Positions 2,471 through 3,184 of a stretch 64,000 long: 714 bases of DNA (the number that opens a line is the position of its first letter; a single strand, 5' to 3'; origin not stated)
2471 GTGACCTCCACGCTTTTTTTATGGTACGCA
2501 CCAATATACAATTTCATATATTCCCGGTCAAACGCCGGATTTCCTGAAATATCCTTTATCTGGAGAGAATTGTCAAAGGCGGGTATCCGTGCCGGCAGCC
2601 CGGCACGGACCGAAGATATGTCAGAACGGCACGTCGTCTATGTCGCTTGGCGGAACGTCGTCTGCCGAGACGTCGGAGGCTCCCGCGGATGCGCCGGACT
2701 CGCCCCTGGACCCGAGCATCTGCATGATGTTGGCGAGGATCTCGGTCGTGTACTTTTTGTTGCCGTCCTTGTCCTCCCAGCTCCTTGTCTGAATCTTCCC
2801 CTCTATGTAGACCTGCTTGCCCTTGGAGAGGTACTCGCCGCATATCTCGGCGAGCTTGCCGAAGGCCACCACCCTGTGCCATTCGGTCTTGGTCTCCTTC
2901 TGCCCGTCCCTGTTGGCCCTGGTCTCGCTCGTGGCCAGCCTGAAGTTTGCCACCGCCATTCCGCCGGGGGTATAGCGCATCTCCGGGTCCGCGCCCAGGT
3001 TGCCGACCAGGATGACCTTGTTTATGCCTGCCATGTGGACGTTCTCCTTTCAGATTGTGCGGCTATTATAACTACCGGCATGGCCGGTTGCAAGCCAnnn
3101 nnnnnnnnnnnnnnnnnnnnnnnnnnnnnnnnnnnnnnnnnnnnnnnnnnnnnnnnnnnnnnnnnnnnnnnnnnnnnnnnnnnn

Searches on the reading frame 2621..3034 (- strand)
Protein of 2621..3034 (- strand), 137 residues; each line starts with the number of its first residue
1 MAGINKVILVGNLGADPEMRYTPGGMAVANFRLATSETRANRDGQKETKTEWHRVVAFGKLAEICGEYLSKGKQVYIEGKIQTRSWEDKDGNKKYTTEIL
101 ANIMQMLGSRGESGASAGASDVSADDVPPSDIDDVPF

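Call 55: find_encoding_contigs(protein=window:2621-3034:-, flank=4000, max_places=3)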
Protein window:2621-3034:- (137 aa): 2 contigs read that carry it; 1 place shown.
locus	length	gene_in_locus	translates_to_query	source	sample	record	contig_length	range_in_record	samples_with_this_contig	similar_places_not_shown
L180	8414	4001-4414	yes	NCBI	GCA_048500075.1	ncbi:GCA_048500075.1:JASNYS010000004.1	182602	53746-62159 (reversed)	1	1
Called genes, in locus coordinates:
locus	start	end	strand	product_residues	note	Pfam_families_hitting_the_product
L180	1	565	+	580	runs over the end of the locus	PF13371:TPR_9 (faint), PF00515:TPR_1 (weak), PF13432:TPR_16, PF00515:TPR_1, PF07719:TPR_2 (weak), PF13432:TPR_16 (weak), PF13414:TPR_11, PF14559:TPR_19, +6 more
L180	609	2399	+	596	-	PF13431:TPR_17 (faint), PF14559:TPR_19 (faint), PF07719:TPR_2 (faint), PF00515:TPR_1 (weak), PF13371:TPR_9 (weak), PF13414:TPR_11 (weak), PF13432:TPR_16 (weak), PF13414:TPR_11, +2 more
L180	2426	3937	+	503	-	PF13432:TPR_16 (faint), PF00515:TPR_1 (faint), PF07719:TPR_2 (faint), PF13414:TPR_11 (weak)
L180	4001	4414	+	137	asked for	PF00436:SSB, PF22657:SSB_1 (weak)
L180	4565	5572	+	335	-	PF01136:Peptidase_U32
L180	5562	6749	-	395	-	PF07690:MFS_1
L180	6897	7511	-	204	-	-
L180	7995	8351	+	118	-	-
